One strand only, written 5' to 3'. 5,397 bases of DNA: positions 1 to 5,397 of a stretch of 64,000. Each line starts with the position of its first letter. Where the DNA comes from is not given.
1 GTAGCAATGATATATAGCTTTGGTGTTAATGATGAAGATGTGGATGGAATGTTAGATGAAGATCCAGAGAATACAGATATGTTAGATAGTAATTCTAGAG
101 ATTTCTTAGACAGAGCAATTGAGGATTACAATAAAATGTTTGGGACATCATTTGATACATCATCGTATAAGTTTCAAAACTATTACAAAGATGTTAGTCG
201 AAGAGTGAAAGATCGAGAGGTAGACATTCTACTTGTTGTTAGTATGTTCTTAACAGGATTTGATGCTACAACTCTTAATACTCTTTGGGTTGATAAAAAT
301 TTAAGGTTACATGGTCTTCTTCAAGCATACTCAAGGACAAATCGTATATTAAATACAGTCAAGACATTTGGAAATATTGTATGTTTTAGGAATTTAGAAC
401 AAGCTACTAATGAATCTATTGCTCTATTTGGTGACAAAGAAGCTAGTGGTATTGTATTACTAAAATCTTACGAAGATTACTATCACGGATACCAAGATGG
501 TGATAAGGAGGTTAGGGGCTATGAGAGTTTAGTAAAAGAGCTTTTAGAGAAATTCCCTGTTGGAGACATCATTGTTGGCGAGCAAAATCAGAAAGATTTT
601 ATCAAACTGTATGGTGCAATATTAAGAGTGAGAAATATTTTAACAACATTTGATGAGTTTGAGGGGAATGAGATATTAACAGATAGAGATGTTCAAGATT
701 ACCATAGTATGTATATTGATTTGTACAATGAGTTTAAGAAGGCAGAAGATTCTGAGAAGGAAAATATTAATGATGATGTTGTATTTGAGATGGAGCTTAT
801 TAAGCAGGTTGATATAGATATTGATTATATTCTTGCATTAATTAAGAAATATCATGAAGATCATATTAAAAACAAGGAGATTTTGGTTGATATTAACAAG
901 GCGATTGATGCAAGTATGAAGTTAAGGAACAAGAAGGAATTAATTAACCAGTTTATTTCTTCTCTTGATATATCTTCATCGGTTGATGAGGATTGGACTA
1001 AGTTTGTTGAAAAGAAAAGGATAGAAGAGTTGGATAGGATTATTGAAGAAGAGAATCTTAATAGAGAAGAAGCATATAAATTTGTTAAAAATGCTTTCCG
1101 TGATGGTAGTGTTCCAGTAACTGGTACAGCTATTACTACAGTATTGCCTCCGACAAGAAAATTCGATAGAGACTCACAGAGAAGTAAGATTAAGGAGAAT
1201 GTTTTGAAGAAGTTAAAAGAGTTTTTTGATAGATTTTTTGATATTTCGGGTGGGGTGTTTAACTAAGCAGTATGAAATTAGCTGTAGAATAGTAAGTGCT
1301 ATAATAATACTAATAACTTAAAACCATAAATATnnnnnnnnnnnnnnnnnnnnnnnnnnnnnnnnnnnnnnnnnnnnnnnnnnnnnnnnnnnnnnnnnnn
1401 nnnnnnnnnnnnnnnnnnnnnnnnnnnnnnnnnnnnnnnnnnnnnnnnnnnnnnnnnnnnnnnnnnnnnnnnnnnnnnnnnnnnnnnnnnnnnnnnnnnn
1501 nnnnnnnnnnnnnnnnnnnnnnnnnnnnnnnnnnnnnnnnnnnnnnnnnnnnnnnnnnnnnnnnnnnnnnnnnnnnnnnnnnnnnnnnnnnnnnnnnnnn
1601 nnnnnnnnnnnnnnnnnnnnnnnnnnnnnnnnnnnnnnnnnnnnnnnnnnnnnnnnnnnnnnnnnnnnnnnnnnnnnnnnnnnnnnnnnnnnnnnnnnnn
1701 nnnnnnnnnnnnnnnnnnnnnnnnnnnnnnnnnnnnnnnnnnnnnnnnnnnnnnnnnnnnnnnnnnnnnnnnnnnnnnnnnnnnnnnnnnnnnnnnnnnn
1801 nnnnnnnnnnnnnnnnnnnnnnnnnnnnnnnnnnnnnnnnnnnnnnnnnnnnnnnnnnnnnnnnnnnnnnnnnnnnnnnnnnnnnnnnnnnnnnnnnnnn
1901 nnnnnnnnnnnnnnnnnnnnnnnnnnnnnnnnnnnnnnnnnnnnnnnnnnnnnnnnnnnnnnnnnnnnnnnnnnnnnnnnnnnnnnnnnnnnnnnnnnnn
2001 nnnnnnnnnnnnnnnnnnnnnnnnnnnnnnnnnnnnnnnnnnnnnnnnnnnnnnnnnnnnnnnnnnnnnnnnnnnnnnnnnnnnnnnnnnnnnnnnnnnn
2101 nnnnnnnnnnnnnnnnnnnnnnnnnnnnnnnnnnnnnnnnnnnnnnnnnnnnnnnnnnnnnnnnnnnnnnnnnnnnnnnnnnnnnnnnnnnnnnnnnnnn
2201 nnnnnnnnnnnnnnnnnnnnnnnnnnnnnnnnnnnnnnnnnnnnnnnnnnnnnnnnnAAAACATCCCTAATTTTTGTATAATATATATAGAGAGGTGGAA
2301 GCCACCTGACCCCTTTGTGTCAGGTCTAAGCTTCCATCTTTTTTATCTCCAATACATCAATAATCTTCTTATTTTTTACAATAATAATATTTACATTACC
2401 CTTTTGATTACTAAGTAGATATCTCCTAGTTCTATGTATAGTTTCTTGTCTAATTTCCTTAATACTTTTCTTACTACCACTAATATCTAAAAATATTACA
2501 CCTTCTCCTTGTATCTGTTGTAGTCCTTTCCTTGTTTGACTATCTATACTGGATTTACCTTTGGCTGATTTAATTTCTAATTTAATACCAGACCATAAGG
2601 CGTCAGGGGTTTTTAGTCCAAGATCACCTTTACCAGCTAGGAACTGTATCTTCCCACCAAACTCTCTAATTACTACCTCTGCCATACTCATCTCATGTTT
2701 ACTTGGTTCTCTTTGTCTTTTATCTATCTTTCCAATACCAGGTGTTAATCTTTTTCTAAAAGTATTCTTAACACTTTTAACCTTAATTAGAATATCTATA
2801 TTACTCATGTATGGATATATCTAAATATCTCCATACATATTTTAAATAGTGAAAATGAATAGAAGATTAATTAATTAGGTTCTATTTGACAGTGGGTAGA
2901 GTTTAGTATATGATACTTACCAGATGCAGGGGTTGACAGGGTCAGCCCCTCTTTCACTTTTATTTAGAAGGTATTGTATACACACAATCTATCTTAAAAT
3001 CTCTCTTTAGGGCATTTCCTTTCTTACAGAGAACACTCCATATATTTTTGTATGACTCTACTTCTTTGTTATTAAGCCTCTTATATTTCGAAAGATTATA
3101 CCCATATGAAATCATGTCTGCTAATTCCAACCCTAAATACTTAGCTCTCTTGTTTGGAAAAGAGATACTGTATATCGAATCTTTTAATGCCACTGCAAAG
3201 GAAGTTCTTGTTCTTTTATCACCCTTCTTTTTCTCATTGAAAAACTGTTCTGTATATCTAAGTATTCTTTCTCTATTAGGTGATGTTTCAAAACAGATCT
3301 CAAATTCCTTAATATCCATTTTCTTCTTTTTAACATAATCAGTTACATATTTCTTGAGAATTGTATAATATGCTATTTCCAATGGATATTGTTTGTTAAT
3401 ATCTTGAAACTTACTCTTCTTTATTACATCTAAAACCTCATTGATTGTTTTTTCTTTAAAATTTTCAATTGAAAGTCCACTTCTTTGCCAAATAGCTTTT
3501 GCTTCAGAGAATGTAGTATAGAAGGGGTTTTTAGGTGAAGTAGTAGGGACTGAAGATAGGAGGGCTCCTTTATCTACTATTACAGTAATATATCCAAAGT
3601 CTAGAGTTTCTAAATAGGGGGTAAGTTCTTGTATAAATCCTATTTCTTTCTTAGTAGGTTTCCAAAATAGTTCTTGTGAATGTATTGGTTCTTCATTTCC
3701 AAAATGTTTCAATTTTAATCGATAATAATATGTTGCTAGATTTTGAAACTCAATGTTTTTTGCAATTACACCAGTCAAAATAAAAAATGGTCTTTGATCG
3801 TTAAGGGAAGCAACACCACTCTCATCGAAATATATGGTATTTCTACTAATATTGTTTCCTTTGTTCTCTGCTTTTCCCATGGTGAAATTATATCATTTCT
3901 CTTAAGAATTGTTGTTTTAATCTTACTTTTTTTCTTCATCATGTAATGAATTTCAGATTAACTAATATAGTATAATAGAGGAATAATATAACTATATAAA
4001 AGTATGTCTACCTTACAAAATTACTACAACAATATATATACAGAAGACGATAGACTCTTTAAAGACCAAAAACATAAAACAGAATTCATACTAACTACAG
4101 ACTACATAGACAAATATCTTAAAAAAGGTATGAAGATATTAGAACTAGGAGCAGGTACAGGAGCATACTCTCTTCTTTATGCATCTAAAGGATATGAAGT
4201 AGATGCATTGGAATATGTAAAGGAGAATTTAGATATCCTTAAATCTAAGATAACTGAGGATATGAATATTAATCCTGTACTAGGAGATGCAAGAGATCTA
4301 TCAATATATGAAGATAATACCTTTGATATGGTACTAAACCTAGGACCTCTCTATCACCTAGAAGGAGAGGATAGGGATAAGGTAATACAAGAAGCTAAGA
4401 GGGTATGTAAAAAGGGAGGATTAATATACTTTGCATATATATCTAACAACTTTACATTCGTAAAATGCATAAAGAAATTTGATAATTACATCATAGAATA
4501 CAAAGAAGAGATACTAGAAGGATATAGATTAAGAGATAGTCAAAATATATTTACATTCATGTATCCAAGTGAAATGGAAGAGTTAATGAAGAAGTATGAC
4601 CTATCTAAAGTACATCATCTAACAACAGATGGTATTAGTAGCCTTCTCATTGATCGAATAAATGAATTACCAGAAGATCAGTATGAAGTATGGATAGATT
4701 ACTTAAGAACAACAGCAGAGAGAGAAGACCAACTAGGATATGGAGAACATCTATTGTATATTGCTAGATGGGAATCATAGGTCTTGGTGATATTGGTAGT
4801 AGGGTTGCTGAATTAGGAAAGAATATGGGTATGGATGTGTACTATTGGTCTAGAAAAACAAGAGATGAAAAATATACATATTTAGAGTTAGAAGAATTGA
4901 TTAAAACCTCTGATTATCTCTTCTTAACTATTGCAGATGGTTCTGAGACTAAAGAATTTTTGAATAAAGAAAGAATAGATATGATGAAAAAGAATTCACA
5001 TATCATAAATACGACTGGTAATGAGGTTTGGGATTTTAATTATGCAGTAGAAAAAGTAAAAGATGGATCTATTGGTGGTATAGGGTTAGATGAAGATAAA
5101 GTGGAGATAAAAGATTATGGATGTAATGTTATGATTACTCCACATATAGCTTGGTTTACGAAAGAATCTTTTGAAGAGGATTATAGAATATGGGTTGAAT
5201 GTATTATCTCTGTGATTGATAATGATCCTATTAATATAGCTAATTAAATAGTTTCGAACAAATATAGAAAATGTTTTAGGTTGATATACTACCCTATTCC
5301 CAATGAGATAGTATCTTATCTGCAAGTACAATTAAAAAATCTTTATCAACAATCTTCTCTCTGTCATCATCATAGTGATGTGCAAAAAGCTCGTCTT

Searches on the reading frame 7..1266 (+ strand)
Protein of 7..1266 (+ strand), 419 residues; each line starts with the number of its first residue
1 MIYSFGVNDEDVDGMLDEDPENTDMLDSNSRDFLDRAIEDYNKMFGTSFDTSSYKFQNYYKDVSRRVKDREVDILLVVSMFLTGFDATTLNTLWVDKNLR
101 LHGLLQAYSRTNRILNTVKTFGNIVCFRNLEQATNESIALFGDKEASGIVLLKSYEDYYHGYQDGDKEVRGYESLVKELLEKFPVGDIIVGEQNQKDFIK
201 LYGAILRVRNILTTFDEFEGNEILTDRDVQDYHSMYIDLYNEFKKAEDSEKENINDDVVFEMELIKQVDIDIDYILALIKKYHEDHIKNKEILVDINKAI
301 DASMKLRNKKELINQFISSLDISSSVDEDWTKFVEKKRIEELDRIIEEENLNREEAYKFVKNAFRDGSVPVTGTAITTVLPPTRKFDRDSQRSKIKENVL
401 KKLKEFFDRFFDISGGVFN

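Call 28: search_protein_families(library=pfam, proteins=[window:7-1266:+], max_evalue=0.0001)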
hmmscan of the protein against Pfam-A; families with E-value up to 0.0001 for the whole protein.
window:7-1266:+ (419 aa): 2 families
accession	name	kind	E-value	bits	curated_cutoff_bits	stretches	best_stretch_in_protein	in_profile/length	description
PF12008.13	EcoR124_C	-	1.6e-67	228.3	23.1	1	150-410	1-260/260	Type I restriction and modification enzyme - subunit R C terminal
PF22679.2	T1R_D3-like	-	3.6e-46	157.9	27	1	1-129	37-158/158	Type I restriction enzyme subunit R domain 3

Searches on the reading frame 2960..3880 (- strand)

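Call 28: search_protein_families(library=pfam, proteins=[window:2960-3880:-], max_evalue=0.0001)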
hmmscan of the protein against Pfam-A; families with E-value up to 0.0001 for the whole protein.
window:2960-3880:- (306 aa): 1 family
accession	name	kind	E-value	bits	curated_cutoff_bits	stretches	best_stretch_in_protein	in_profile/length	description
PF12686.12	DUF3800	-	4.8e-10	40.7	21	1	16-260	2-145/149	Protein of unknown function (DUF3800)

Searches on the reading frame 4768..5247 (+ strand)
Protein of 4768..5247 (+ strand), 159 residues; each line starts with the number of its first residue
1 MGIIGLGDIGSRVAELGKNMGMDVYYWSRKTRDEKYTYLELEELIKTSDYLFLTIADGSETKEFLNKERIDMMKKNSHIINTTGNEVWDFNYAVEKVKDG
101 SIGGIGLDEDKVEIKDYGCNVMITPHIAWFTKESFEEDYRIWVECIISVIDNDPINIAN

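Call 28: search_protein_families(library=pfam, proteins=[window:4768-5247:+], max_evalue=0.0001)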
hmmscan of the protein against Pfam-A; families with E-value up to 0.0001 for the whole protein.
window:4768-5247:+ (159 aa): 2 families
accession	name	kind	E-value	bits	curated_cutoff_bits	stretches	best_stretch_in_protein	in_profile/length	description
PF02826.25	2-Hacid_dh_C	-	5.7e-27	94.7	25.1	1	1-128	39-178/178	D-isomer specific 2-hydroxyacid dehydrogenase, NAD binding domain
PF03446.21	NAD_binding_2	-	6.6e-05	23.4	21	0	2-98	3-108/161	NAD binding domain of 6-phosphogluconate dehydrogenase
